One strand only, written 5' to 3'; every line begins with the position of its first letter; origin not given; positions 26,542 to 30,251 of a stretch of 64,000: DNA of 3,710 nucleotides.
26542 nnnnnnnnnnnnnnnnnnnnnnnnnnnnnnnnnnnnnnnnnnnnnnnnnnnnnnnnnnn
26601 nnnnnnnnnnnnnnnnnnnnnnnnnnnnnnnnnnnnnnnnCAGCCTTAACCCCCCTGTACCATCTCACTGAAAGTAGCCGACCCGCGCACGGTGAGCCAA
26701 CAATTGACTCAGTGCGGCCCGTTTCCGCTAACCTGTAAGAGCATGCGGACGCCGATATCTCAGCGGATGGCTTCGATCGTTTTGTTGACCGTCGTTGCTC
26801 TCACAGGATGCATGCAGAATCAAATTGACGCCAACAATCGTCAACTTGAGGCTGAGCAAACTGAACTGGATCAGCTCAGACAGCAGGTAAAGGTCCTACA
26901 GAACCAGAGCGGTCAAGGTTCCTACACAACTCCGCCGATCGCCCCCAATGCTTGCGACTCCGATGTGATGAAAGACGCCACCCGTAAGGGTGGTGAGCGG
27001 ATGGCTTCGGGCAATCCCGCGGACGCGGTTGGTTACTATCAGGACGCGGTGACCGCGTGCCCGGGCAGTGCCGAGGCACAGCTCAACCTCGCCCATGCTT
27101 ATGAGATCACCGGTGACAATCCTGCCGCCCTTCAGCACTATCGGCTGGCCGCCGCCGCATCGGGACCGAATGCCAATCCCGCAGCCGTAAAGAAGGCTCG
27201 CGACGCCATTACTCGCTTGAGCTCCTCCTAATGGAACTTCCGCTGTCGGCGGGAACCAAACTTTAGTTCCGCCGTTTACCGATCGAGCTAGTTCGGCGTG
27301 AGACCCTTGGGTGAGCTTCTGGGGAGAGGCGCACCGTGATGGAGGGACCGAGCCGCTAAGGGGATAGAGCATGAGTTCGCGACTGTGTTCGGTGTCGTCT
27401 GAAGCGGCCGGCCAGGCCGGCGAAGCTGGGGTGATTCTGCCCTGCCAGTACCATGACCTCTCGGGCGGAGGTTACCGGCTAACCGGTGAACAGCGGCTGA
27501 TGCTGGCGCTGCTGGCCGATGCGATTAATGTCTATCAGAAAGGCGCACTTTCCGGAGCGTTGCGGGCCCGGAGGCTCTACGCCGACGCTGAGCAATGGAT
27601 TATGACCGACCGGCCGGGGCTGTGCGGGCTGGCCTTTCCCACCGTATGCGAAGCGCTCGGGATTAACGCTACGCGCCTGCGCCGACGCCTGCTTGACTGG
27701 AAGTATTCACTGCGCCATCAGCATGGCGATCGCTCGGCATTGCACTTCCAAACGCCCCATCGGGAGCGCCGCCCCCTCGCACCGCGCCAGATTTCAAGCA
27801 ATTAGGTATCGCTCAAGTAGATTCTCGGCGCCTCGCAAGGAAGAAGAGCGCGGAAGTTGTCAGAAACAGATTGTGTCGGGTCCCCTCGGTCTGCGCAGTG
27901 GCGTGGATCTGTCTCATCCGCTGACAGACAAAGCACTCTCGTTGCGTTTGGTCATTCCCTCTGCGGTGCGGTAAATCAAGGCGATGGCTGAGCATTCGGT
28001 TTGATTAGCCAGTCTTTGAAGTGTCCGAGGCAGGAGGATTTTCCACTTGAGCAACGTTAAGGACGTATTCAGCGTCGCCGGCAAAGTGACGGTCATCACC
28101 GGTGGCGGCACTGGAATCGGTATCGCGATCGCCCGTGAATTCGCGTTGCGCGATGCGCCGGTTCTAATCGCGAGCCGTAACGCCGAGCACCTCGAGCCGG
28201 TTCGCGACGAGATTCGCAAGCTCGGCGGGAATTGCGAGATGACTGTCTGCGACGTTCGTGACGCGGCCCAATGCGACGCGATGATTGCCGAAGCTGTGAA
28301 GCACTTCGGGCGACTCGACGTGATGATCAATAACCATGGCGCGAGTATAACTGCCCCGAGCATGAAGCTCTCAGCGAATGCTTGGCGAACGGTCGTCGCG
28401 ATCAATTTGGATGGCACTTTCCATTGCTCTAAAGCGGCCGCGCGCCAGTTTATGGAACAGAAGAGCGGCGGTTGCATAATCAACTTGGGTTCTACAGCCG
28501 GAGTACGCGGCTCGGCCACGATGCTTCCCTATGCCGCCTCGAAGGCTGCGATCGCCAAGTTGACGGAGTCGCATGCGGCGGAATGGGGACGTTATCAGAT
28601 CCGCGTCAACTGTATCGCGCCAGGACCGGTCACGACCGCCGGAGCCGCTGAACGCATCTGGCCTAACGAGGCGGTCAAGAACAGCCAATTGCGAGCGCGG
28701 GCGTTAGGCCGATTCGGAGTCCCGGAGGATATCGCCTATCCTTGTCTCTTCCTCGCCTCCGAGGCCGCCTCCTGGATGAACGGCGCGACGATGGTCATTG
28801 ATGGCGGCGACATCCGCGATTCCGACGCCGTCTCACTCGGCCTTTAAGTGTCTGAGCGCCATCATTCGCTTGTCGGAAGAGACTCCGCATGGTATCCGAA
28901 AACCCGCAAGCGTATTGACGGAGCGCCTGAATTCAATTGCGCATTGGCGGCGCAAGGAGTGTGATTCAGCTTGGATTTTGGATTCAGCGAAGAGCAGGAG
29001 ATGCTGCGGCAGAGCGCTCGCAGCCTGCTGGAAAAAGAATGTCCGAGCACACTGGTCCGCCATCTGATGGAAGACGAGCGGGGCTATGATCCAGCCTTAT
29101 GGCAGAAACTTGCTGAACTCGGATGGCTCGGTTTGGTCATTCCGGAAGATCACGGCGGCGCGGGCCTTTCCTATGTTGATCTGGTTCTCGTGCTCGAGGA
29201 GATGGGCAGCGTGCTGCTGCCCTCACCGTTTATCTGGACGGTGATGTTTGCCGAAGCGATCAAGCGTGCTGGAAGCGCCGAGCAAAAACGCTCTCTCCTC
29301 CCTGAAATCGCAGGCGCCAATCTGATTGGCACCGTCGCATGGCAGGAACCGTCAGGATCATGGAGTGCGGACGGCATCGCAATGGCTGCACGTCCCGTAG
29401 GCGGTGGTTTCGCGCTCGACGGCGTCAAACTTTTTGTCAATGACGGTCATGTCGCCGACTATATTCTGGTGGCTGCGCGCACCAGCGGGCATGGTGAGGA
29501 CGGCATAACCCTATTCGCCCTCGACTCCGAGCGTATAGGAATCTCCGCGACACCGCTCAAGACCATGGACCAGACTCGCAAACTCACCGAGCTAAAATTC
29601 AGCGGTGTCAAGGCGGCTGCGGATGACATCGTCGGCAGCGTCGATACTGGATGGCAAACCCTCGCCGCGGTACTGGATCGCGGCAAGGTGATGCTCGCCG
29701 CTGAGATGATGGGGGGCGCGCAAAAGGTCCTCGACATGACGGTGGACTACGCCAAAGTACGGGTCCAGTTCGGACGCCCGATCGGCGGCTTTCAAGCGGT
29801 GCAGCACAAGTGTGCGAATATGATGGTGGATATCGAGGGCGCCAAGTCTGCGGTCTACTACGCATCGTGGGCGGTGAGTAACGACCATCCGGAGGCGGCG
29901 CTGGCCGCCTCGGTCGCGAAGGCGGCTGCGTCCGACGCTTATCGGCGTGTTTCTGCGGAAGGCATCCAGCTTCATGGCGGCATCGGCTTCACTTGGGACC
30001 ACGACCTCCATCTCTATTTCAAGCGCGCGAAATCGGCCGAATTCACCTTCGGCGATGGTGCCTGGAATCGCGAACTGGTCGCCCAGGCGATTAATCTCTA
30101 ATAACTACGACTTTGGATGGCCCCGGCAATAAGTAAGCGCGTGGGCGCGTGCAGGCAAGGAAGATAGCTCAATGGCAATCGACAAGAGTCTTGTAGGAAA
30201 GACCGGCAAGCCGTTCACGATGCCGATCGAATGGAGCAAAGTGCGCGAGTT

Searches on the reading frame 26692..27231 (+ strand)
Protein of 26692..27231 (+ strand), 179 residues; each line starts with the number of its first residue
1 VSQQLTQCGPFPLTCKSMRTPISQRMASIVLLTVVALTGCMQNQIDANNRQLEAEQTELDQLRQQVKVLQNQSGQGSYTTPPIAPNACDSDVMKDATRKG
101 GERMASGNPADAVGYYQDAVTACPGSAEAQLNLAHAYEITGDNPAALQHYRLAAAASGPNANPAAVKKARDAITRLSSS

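Call 43: search_protein_families(library=pfam, proteins=[window:26692-27231:+], max_evalue=0.01)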
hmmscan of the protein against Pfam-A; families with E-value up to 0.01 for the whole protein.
window:26692-27231:+ (179 aa): 9 families
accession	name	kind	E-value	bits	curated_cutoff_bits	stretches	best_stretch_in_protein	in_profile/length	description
PF13432.12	TPR_16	-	6.4e-08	33.3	32.7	1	102-159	6-63/65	Tetratricopeptide repeat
PF13428.12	TPR_14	-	5.3e-07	30.1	23.5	1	104-135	12-43/44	Tetratricopeptide repeat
PF07719.23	TPR_2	-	2.4e-05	24.5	27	0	127-155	1-29/34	Tetratricopeptide repeat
PF14559.12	TPR_19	-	8.8e-05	23.2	25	1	104-158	2-56/68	Tetratricopeptide repeat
PF00515.34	TPR_1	-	0.00013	22.1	27.8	0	127-153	1-27/34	Tetratricopeptide repeat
PF13431.12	TPR_17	-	0.00028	21.3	24.4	1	115-148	1-34/34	Tetratricopeptide repeat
PF13424.12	TPR_12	-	0.00056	20.5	30.1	1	105-155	15-73/77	Tetratricopeptide repeat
PF13176.12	TPR_7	-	0.0026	18.2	27.9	0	131-156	3-28/36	Tetratricopeptide repeat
PF13374.12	TPR_10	-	0.0076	16.7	27.5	0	127-155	2-30/42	Tetratricopeptide repeat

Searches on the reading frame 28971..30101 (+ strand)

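Call 72: search_protein_families(library=pfam, proteins=[window:28971-30101:+], max_evalue=0.00001)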
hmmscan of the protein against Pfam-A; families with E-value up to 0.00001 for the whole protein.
window:28971-30101:+ (376 aa): 4 families
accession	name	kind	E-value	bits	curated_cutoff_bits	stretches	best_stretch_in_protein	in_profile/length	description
PF00441.29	Acyl-CoA_dh_1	-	2e-35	122.6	22.4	1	226-374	2-149/150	Acyl-CoA dehydrogenase, C-terminal domain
PF02771.21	Acyl-CoA_dh_N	-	2.7e-26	92.6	22.9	1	6-114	1-110/113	Acyl-CoA dehydrogenase, N-terminal domain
PF02770.24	Acyl-CoA_dh_M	-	2.5e-10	40.8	33.3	1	123-211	3-95/97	Acyl-CoA dehydrogenase, middle domain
PF08028.16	Acyl-CoA_dh_2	-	1.2e-08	35.7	22.7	1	241-346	2-116/134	Acyl-CoA dehydrogenase, C-terminal domain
